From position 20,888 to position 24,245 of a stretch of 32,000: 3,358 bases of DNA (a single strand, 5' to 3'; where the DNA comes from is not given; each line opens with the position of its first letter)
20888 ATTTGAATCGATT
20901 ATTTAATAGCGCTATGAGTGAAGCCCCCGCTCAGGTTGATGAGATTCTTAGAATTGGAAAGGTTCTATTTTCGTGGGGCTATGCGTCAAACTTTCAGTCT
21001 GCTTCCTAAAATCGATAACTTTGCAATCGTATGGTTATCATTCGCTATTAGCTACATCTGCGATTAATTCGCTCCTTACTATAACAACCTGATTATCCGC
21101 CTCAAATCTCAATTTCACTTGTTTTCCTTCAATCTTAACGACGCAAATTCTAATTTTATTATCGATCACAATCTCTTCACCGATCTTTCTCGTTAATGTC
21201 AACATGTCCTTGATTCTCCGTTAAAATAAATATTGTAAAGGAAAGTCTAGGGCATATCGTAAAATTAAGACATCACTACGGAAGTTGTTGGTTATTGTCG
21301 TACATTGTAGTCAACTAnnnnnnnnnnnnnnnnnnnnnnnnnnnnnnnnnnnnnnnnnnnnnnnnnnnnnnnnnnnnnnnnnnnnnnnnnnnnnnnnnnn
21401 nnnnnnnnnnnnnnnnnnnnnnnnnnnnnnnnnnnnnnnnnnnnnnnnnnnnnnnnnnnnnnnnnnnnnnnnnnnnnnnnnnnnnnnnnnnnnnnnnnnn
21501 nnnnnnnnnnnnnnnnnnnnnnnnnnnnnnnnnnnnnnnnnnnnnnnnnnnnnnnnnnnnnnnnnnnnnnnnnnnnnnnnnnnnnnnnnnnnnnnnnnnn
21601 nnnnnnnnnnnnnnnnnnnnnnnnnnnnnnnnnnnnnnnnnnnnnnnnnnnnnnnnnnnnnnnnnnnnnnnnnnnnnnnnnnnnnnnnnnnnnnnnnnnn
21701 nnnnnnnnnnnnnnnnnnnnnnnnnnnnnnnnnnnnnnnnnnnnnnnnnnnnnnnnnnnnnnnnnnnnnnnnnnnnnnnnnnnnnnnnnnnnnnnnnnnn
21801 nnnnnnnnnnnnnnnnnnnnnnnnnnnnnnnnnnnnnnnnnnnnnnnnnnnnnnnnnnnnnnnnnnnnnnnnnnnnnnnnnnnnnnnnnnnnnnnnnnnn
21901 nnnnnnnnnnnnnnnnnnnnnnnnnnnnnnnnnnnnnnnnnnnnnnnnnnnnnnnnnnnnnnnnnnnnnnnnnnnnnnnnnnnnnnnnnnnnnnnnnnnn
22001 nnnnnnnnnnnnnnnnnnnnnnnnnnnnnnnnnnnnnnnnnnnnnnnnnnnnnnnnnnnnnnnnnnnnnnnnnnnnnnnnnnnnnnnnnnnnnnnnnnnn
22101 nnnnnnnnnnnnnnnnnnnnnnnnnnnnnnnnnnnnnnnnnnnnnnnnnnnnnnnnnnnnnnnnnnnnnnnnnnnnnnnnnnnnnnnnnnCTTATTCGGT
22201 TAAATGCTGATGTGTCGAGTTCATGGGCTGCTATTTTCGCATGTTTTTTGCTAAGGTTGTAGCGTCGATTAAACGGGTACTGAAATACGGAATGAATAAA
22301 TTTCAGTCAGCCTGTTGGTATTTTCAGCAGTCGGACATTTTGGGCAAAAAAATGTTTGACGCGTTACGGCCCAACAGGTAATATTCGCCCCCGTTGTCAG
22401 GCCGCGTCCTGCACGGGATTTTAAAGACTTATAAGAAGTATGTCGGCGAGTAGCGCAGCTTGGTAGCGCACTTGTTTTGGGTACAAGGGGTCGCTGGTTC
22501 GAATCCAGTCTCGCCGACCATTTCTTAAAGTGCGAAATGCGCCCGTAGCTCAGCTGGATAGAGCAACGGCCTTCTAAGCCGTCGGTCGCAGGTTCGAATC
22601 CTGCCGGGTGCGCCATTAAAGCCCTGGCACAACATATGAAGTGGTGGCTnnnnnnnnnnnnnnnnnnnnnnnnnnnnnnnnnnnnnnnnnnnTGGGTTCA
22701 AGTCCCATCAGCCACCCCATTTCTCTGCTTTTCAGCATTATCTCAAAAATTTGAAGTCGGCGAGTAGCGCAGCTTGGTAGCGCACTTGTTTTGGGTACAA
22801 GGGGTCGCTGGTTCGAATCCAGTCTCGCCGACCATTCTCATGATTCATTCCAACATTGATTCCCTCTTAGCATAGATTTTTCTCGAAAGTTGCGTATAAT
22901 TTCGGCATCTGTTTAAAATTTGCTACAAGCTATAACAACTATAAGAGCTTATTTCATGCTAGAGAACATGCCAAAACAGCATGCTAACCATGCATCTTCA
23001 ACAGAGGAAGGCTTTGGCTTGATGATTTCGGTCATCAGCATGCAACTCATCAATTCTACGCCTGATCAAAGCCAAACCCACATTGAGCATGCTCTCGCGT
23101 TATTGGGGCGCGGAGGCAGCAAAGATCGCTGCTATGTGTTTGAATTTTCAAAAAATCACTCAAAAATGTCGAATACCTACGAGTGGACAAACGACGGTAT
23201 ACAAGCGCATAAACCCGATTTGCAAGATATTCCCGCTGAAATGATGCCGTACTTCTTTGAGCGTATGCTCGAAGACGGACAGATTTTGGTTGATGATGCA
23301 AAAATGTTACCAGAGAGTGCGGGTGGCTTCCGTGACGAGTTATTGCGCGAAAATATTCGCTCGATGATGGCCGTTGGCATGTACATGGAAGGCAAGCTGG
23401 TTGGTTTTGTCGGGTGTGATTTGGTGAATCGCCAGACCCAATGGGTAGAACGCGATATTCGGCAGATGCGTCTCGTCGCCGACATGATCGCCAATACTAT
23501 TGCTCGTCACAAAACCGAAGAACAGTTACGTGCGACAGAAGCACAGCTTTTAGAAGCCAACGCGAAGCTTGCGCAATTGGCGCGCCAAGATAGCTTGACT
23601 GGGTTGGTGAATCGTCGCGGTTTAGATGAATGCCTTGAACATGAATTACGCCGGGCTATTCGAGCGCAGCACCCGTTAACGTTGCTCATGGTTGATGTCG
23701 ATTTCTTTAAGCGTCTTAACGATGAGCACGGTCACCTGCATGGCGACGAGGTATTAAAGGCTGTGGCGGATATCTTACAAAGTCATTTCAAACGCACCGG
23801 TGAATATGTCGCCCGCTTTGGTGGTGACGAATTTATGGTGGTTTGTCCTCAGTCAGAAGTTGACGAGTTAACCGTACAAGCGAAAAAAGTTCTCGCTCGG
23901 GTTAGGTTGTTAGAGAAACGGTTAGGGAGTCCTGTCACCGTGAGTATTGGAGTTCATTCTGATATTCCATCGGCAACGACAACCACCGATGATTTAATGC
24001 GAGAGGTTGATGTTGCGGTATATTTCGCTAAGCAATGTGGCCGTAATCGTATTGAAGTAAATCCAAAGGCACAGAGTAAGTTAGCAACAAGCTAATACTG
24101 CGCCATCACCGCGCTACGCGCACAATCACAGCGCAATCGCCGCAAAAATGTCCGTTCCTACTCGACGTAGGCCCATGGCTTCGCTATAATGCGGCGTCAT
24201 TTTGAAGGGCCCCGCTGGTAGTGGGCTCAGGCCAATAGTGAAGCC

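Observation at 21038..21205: Unannotated 55-aa CsrA-family paralog, convergent with the ATPase/nuclease pair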

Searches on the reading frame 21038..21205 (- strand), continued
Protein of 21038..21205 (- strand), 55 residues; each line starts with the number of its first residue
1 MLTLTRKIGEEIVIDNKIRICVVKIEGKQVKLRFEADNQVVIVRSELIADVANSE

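Call 62: find_homologous_proteins(query=A2, max_evalue=0.00001)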
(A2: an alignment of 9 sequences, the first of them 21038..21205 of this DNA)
Query A2 (9 sequences) (55 aa, profile of the alignment): 7879 proteins with E <= 0.00001 among 8000 candidates; the best 120 are listed.
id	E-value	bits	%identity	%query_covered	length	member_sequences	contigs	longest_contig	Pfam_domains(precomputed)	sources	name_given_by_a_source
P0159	2.7e-32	128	-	-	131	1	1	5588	PF02599.22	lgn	-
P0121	3.1e-28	115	-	-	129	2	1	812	PF02599.22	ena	-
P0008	4.6e-27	111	56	100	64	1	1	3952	PF02599.22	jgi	jgi:carbon storage regulator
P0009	3.5e-25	105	51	100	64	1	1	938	PF02599.22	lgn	-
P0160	3.9e-25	105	-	-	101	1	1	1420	PF02599.22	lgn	-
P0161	1.7e-24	103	-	-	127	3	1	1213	PF02599.22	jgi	-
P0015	4.0e-24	102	58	87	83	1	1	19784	PF02599.22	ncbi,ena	-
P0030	8.0e-24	101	56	98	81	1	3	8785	PF02599.22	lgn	-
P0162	1.5e-23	100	58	87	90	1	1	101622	PF02599.22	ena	-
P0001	1.9e-23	100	100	100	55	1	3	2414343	PF02599.22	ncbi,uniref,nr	ncbi:carbon storage regulator [Pseudidiomarina andamanensis]|uniref:Carbon storage regulator n=1 Tax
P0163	7.0e-23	98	57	89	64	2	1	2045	PF02599.22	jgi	jgi:carbon storage regulator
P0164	8.8e-23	98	61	89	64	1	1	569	PF02599.22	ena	-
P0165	1.0e-22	97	46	98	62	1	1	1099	PF02599.22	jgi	jgi:carbon storage regulator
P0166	2.0e-22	96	-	-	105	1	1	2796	PF02599.22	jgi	jgi:carbon storage regulator CsrA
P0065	2.3e-22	96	56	100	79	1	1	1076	PF02599.22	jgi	jgi:carbon storage regulator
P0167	2.3e-22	96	-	-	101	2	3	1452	PF02599.22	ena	-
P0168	2.5e-22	96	56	87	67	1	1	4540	PF02599.22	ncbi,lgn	-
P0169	3.8e-22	96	59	89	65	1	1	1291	PF02599.22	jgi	jgi:carbon storage regulator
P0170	6.8e-22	95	60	85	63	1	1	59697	PF02599.22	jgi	jgi:carbon storage regulator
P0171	7.4e-22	95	60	85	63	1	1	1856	PF02599.22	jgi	jgi:carbon storage regulator CsrA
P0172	7.9e-22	95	54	87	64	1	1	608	PF02599.22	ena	-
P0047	9.6e-22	94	55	98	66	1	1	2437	PF02599.22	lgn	-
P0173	9.7e-22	94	58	87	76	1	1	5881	PF02599.22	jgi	jgi:carbon storage regulator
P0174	1.0e-21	94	61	89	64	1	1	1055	PF02599.22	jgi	jgi:carbon storage regulator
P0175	1.2e-21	94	55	96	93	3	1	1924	PF02599.22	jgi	jgi:carbon storage regulator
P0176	2.2e-21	93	51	100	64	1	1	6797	PF02599.22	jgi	jgi:carbon storage regulator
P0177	2.7e-21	93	49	96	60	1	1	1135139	PF02599.22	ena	-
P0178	2.9e-21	93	63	87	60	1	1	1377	PF02599.22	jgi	jgi:carbon storage regulator CsrA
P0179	3.0e-21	93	62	85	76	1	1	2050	PF02599.22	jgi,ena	-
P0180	3.6e-21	92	59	89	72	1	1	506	PF02599.22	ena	-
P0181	3.8e-21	92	58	100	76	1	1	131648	PF02599.22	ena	-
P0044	3.9e-21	92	56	87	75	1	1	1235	PF02599.22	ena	-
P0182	5.0e-21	92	50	87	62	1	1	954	PF02599.22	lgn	-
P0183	5.3e-21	92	56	87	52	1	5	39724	PF02599.22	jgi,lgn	jgi:carbon storage regulator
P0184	5.6e-21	92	-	-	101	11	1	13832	PF02599.22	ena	-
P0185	7.4e-21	91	60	85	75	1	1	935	PF02599.22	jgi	jgi:carbon storage regulator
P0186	7.8e-21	91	55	85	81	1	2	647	PF02599.22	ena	-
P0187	8.0e-21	91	55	85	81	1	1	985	PF02599.22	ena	-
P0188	1.0e-20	91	55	96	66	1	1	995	PF02599.22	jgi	-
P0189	1.0e-20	91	53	85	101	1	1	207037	PF02599.22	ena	-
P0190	1.2e-20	91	55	89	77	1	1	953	PF02599.22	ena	-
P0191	1.2e-20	91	55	85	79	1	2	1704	PF02599.22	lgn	-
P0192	1.3e-20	91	55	85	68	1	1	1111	PF02599.22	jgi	jgi:carbon storage regulator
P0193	1.4e-20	91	55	85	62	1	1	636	PF02599.22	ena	-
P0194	1.5e-20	90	52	98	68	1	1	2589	PF02599.22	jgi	jgi:carbon storage regulator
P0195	1.5e-20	90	55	85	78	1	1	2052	PF02599.22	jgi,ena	jgi:carbon storage regulator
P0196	1.6e-20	90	53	85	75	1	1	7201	PF02599.22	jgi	jgi:carbon storage regulator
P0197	1.6e-20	90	51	85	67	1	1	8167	PF02599.22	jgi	jgi:carbon storage regulator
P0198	1.6e-20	90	56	87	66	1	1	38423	PF02599.22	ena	-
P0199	1.6e-20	90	53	100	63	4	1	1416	PF02599.22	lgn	-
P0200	1.7e-20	90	55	85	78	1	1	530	PF02599.22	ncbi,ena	-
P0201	1.8e-20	90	55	85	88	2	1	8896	PF02599.22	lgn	-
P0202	1.8e-20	90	55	85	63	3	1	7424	PF02599.22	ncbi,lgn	-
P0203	2.0e-20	90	55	85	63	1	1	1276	PF02599.22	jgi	jgi:carbon storage regulator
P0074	2.0e-20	90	56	87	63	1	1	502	PF02599.22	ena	-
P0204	2.2e-20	90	53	96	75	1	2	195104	PF02599.22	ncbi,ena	-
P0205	2.2e-20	90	49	93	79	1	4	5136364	PF02599.22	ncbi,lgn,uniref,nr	ncbi:carbon storage regulator CsrA [Geotalea uraniireducens]|uniref:Translational regulator CsrA n=1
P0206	2.3e-20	90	55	85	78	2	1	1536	PF02599.22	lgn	-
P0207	2.4e-20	90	55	85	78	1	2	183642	PF02599.22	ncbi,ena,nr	ncbi:MAG: carbon storage regulator CsrA [Bdellovibrionales bacterium]|nr:carbon storage regulator Cs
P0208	2.4e-20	90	51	100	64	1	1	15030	PF02599.22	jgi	jgi:carbon storage regulator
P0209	2.6e-20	90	55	85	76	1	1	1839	PF02599.22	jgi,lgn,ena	-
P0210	2.6e-20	90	55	85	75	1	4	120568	PF02599.22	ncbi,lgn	-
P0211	2.6e-20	90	53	85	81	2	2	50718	PF02599.22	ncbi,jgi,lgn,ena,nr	ncbi:carbon storage regulator CsrA [bacterium]|nr:carbon storage regulator CsrA [bacterium]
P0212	2.6e-20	90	55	85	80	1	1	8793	PF02599.22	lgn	-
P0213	2.8e-20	90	57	85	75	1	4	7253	PF02599.22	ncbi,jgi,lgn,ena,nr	ncbi:MAG TPA: carbon storage regulator CsrA [Pseudobdellovibrionaceae bacterium]|nr:carbon storage r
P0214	2.9e-20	90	57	85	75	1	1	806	PF02599.22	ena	-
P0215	3.0e-20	89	53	85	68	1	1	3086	PF02599.22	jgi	jgi:carbon storage regulator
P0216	3.3e-20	89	54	91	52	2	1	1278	PF02599.22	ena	-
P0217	3.4e-20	89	49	93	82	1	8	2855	PF02599.22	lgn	-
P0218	3.4e-20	89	53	96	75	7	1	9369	PF02599.22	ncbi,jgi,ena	-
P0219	3.6e-20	89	-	-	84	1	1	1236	PF02599.22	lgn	-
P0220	3.6e-20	89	55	85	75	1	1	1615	PF02599.22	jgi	jgi:carbon storage regulator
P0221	3.7e-20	89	57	85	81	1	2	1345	PF02599.22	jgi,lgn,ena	-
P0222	3.8e-20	89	49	96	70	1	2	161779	PF02599.22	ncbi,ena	-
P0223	3.9e-20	89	53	93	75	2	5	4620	PF02599.22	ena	-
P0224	3.9e-20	89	49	93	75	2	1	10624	PF02599.22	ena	-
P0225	3.9e-20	89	51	96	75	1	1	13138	PF02599.22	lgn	-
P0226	3.9e-20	89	51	96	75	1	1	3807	PF02599.22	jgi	jgi:carbon storage regulator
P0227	4.0e-20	89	57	85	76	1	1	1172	PF02599.22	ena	-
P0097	4.1e-20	89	56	91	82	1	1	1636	PF02599.22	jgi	jgi:carbon storage regulator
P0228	4.1e-20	89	53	85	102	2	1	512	PF02599.22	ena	-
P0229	4.3e-20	89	55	85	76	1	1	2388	PF02599.22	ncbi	-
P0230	4.4e-20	89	53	93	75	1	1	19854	PF02599.22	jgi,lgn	jgi:carbon storage regulator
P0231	4.4e-20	89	57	85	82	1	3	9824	PF02599.22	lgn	-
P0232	4.4e-20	89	55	93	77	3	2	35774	PF02599.22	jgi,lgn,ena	jgi:carbon storage regulator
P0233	4.4e-20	89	55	93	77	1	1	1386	PF02599.22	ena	-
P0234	4.5e-20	89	55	85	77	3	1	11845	PF02599.22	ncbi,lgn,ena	-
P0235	4.5e-20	89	55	85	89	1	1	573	PF02599.22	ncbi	-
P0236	4.6e-20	89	55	85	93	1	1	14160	PF02599.22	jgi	jgi:carbon storage regulator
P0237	4.6e-20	89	55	93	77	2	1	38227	PF02599.22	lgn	-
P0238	4.6e-20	89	51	96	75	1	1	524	PF02599.22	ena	-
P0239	4.7e-20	89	46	98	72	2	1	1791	PF02599.22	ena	-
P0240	4.8e-20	89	55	85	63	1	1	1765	PF02599.22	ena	-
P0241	4.9e-20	89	53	96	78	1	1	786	PF02599.22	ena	-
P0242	5.0e-20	89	55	85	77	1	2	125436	PF02599.22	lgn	-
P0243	5.0e-20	89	53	93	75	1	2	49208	PF02599.22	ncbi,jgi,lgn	ncbi:MAG: carbon storage regulator CsrA [Pseudobdellovibrionaceae bacterium]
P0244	5.0e-20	89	53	85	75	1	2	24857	PF02599.22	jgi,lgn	jgi:carbon storage regulator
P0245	5.0e-20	89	55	85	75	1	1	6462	PF02599.22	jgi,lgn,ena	jgi:carbon storage regulator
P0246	5.1e-20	89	55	89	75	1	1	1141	PF02599.22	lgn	-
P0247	5.1e-20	89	53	96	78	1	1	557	PF02599.22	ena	-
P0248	5.1e-20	89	50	98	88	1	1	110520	PF02599.22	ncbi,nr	ncbi:MAG: carbon storage regulator CsrA [Oligoflexia bacterium]|nr:carbon storage regulator CsrA [Ol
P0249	5.3e-20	89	57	85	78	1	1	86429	PF02599.22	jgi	jgi:carbon storage regulator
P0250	5.4e-20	89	51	96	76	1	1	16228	PF02599.22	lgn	-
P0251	5.4e-20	89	55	85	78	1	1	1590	PF02599.22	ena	-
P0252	5.4e-20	89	55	93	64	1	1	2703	PF02599.22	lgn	-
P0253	5.7e-20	89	51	96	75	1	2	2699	PF02599.22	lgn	-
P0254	5.7e-20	89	51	96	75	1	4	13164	PF02599.22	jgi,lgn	jgi:carbon storage regulator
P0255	5.7e-20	89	51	96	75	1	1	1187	PF02599.22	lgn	-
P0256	5.8e-20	89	57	85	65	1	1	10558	PF02599.22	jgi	jgi:carbon storage regulator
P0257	5.9e-20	89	57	85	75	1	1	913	PF02599.22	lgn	-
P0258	5.9e-20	89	55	85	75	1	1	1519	PF02599.22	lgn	-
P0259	5.9e-20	89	45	100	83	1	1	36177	PF02599.22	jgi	jgi:carbon storage regulator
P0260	6.0e-20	89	49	85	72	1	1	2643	PF02599.22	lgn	-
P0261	6.0e-20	89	49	100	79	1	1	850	PF02599.22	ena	-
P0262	6.0e-20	89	53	85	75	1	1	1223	PF02599.22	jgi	jgi:carbon storage regulator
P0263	6.1e-20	88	55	85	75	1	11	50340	PF02599.22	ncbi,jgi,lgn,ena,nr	ncbi:MAG: carbon storage regulator CsrA [Bdellovibrionales bacterium]|jgi:carbon storage regulator|n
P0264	6.1e-20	88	55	85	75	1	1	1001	PF02599.22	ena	-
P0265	6.1e-20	88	55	85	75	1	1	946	PF02599.22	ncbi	-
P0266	6.1e-20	88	49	85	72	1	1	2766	PF02599.22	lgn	-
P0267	6.2e-20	88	55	85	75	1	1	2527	PF02599.22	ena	-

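Call 63: find_encoding_contigs(protein=P0183, flank=5000, max_places=4)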
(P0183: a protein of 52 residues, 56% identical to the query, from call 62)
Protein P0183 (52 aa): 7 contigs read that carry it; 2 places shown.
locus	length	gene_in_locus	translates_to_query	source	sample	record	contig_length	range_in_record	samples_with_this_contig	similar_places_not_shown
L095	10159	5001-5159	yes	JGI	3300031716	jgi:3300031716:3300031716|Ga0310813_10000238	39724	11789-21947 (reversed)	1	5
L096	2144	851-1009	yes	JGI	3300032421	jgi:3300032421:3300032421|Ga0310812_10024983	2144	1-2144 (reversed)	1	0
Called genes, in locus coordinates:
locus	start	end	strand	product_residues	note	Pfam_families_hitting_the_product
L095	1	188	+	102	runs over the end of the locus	-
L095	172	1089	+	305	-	PF13155:Toprim_2 (weak)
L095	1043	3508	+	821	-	PF03167:UDG, PF01612:DNA_pol_A_exo1, PF00476:DNA_pol_A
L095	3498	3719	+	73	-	-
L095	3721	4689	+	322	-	-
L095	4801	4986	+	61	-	-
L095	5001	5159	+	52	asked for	PF02599:CsrA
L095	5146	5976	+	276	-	-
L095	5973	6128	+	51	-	-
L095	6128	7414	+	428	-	PF13481:AAA_25, PF03796:DnaB_C, PF06745:ATPase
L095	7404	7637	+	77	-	-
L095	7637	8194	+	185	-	-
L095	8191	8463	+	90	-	-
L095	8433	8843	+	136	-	-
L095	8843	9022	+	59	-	-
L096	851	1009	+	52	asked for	PF02599:CsrA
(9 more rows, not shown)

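Call 64: find_encoding_contigs(protein=P0170, flank=5000, max_places=3)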
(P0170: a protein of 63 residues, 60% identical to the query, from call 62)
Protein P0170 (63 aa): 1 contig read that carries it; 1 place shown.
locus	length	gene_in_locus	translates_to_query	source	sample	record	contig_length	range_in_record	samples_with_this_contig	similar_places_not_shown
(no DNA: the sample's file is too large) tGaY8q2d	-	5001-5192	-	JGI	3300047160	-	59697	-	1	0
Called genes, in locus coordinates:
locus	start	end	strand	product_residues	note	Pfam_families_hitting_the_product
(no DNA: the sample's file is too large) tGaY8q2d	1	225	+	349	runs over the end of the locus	PF13519:VWA_2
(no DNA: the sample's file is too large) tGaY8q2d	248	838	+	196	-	-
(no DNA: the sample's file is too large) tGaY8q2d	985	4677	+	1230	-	-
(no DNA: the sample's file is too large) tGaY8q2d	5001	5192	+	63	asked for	PF02599:CsrA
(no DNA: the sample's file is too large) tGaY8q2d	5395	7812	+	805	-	PF02368:Big_2 (faint), PF22359:Big-like (faint), PF07583:PSCyt2, PF07587:PSD1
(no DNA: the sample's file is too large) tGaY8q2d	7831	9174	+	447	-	PF07394:DUF1501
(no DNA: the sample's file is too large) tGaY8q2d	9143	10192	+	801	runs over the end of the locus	PF04151:PPC (faint)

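Call 65: find_encoding_contigs(protein=P0181, flank=5000, max_places=3)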
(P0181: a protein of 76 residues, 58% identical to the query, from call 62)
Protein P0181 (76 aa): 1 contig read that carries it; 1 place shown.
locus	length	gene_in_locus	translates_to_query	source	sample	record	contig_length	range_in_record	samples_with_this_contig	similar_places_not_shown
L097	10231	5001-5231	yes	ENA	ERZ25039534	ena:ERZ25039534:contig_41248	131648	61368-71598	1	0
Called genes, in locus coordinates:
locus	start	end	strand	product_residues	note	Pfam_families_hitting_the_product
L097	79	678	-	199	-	PF00072:Response_reg, PF03861:ANTAR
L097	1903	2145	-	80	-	-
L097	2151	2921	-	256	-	PF00072:Response_reg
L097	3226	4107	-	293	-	PF11563:Protoglobin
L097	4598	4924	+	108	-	PF04972:BON (faint)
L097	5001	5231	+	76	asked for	PF02599:CsrA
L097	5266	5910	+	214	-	-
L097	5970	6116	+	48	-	PF00582:Usp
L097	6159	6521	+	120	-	-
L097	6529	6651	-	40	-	-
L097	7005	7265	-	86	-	PF13549:ATP-grasp_5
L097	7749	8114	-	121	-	-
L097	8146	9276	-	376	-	PF02629:CoA_binding, PF13380:CoA_binding_2, PF13607:Succ_CoA_lig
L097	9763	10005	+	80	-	PF00027:cNMP_binding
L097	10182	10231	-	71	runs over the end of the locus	-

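Call 88: find_encoding_contigs(protein=P0158, flank=5000, max_places=6)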
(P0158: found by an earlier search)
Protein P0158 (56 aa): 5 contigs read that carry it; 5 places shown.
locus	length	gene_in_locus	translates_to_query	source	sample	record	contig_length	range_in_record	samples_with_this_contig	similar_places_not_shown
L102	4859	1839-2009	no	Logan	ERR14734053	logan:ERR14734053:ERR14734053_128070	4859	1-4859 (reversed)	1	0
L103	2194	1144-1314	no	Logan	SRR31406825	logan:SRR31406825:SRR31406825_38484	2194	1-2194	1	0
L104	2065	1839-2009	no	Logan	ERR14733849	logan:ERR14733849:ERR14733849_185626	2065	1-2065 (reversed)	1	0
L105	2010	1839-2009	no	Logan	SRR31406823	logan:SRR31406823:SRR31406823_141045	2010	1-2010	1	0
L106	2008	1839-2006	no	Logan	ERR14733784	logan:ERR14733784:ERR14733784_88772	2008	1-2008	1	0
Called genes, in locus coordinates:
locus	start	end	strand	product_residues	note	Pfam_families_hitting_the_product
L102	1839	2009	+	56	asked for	-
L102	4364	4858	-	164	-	?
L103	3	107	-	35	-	?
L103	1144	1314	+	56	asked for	-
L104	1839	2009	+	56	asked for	-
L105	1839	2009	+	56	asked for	?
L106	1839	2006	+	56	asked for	?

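Call 100: find_encoding_contigs(protein=P0099, flank=5000, max_places=4)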
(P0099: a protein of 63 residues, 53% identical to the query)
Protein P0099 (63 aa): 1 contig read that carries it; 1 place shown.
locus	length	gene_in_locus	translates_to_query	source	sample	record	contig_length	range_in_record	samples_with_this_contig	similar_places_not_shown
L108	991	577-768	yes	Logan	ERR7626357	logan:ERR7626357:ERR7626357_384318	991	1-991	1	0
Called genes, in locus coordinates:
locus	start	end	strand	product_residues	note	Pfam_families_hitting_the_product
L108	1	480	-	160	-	?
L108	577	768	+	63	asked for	PF02599:CsrA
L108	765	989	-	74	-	?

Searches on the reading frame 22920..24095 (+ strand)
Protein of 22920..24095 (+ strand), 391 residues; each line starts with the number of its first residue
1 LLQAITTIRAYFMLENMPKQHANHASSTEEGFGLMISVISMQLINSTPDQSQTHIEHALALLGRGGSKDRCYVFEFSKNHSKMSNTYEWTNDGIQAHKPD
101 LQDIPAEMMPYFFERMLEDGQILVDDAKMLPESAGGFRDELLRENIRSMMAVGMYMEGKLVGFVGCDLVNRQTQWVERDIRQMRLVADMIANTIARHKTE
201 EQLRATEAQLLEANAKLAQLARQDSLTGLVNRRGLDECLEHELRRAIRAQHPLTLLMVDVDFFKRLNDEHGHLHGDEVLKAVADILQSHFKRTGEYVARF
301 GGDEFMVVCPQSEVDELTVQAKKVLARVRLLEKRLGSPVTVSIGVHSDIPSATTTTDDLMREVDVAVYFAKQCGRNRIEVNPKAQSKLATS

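Call 5: search_protein_families(library=pfam, proteins=[window:22920-24095:+], max_evalue=1)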
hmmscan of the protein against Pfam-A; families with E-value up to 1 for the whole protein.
window:22920-24095:+ (391 aa): 4 families
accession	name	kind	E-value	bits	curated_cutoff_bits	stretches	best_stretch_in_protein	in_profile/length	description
PF00990.26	GGDEF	-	4.7e-40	137.4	23.8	1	222-377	2-161/161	Diguanylate cyclase, GGDEF domain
PF01590.32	GAF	-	2.7e-06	28.4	22.4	1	61-194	12-133/133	GAF domain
PF13185.12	GAF_2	-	0.003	18.2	28.6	1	112-194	56-135/136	GAF domain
PF24898.2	GGDEF_GdpP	-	0.011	16.4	30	1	276-383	19-121/126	Cyclic-di-AMP phosphodiesterase GdpP-like, GGDEF domain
